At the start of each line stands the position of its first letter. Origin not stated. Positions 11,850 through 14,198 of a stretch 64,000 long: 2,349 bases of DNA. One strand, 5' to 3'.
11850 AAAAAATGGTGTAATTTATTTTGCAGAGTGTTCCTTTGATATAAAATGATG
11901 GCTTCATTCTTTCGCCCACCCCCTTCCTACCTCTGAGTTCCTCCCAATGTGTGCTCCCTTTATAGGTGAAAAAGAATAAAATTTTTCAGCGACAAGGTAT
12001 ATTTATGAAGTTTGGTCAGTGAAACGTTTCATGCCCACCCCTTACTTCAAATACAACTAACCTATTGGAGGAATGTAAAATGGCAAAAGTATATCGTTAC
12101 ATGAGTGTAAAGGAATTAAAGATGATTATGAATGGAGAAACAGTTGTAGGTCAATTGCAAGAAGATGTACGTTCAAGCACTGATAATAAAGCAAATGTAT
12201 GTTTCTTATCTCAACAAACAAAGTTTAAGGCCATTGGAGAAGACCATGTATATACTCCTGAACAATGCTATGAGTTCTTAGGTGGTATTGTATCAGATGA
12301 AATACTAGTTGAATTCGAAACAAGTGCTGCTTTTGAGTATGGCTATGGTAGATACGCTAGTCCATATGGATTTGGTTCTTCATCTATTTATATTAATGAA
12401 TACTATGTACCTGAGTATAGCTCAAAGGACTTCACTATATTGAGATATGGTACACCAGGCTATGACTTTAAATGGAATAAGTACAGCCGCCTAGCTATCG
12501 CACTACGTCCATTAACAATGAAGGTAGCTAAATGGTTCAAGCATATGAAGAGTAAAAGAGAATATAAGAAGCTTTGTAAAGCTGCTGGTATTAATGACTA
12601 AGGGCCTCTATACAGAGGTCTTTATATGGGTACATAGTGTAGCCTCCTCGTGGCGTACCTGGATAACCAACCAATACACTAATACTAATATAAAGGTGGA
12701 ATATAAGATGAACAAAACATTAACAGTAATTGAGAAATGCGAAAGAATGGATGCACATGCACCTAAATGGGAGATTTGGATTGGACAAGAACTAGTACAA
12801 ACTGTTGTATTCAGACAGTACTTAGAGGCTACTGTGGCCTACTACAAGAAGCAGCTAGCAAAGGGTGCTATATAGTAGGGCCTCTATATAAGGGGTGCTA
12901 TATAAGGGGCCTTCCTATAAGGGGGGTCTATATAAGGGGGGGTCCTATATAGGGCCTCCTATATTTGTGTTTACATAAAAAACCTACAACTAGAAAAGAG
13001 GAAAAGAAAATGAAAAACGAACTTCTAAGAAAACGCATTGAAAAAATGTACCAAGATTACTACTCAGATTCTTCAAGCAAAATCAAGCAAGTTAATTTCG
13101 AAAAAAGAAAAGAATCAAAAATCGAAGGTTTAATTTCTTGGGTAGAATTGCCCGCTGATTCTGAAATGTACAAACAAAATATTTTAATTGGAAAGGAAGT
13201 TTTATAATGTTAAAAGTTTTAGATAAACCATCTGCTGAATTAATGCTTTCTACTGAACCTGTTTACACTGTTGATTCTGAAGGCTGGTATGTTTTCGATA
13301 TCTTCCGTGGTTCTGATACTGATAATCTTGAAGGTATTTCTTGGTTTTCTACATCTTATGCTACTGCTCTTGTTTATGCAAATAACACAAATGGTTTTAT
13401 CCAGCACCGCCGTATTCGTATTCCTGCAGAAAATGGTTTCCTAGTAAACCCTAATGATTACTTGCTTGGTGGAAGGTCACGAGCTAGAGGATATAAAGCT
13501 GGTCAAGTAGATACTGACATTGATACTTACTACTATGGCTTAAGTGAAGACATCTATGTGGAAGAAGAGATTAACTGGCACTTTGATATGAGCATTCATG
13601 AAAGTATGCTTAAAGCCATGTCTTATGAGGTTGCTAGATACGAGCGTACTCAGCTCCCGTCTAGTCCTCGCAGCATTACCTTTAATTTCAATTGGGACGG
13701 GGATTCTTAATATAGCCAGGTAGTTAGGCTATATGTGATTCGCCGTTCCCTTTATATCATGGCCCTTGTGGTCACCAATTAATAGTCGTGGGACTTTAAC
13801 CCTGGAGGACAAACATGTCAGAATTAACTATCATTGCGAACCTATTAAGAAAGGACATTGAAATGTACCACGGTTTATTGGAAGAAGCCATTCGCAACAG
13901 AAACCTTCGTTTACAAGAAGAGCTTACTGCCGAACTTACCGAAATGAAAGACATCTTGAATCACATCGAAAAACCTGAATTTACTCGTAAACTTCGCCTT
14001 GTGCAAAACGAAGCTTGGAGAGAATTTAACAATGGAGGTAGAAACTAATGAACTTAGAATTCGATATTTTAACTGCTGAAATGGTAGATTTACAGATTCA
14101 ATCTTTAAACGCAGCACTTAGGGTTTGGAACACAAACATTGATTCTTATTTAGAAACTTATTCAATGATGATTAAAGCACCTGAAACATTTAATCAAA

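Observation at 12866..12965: Array of about seven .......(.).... direct repeats downstream of gene 12709-12875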

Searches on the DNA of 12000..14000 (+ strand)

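Call 5: search_dna_similar(query=window:12000-14000:+, collection=phages, mode=near)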
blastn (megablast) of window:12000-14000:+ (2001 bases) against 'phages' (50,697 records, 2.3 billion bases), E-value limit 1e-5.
No match.

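Call 35: search_rna_families(source=window, start=12550, end=13050, threshold=evalue, max_evalue=5)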
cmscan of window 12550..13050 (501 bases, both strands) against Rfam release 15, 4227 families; matches with E-value up to 5: 4.
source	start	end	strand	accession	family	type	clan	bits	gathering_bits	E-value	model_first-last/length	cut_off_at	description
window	12846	12971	+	RF02065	STnc340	Gene; sRNA;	-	22.9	80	0.64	1-130/130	no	Enterobacterial sRNA STnc340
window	12873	13050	+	RF01473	rli41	Gene; sRNA;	-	15.3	55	0.88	1-253/494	3'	Listeria sRNA rli41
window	12890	12944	+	RF02151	MIMT1_1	Gene; lncRNA;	-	15.3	45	1.9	1-88/88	no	MER1 repeat containing imprinted transcript 1 conserved region 1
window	12910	13017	+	RF03102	RAGATH-33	Gene; sRNA;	-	14.7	120.4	1.9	1-113/113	no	RAGATH-33 RNA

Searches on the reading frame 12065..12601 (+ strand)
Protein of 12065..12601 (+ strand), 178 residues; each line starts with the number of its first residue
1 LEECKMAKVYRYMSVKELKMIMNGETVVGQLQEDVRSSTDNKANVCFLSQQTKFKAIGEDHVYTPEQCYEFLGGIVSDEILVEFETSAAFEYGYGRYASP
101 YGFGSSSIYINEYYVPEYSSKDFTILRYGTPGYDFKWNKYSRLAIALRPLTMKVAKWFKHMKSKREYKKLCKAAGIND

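Call 11: search_protein_families(library=phrogs, proteins=[window:12065-12601:+], max_evalue=0.01)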
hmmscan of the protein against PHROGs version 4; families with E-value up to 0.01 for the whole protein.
window:12065-12601:+ (178 aa): 0 families

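Call 20: find_related_loci(query=window:12065-12601:+, collection=viral_contigs, flank=5000)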
Query window:12065-12601:+ (178 aa) in viral_contigs; peptide patterns used: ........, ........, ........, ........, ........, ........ (x = any residue, [..] = any of these).
3 stretches matched a pattern, but none encodes a relative of the query by tblastn (E <= 1e-3).

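Call 53: search_protein_families(library=pfam, proteins=[window:12065-12601:+], max_evalue=0.05)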
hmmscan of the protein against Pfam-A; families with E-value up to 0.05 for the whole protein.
window:12065-12601:+ (178 aa): 0 families

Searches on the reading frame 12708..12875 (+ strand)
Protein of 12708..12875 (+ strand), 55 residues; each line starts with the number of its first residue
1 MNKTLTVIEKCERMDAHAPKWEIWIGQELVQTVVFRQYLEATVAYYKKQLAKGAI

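Call 11: search_protein_families(library=phrogs, proteins=[window:12708-12875:+], max_evalue=0.01)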
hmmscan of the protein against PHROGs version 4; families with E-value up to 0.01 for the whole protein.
window:12708-12875:+ (55 aa): 0 families

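Call 53: search_protein_families(library=pfam, proteins=[window:12708-12875:+], max_evalue=0.05)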
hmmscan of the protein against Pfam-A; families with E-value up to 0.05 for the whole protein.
window:12708-12875:+ (55 aa): 0 families

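Call 66: find_encoding_contigs(protein=window:12708-12875:+, flank=600, max_places=10)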
Protein window:12708-12875:+ (55 aa): 12 contigs read that carry it; 3 places shown.
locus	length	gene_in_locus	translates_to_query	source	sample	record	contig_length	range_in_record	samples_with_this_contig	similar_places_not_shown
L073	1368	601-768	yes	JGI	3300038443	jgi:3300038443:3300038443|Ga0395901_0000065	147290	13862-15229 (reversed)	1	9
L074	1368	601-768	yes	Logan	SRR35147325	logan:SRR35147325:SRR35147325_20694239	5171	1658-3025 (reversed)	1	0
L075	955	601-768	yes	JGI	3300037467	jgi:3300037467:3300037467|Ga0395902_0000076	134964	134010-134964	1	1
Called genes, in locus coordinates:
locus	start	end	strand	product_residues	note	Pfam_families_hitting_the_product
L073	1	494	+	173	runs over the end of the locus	-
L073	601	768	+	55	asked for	-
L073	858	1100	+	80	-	-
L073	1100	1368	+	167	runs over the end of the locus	-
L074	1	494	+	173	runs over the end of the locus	-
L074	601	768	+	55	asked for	-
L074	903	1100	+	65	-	-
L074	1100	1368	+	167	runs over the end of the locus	-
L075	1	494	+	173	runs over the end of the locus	-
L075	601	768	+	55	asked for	-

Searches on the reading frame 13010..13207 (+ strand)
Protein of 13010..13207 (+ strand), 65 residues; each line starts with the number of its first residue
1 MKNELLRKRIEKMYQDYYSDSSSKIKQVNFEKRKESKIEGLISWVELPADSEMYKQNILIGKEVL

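Call 11: search_protein_families(library=phrogs, proteins=[window:13010-13207:+], max_evalue=0.01)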
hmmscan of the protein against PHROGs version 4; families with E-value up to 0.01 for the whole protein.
window:13010-13207:+ (65 aa): 0 families

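Call 42: find_homologous_proteins(query=window:13010-13207:+, max_evalue=0.01)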
Query window:13010-13207:+ (65 aa): 1 proteins with E <= 0.01 among 1 candidates.
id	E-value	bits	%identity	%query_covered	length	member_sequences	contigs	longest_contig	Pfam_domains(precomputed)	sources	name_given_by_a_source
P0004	5.4e-33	129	100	100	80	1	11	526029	-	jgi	jgi:hypothetical protein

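Call 53: search_protein_families(library=pfam, proteins=[window:13010-13207:+], max_evalue=0.05)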
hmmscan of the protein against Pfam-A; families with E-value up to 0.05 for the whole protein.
window:13010-13207:+ (65 aa): 0 families

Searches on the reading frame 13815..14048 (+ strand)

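Call 11: search_protein_families(library=phrogs, proteins=[window:13815-14048:+], max_evalue=0.01)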
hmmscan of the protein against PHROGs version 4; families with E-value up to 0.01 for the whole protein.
window:13815-14048:+ (77 aa): 0 families

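Call 53: search_protein_families(library=pfam, proteins=[window:13815-14048:+], max_evalue=0.05)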
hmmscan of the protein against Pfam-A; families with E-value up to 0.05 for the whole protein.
window:13815-14048:+ (77 aa): 1 family
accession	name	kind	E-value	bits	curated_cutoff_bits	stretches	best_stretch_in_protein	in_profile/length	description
PF01867.21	Cas_Cas1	-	0.019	14.6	22.3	1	3-71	97-162/283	CRISPR associated protein Cas1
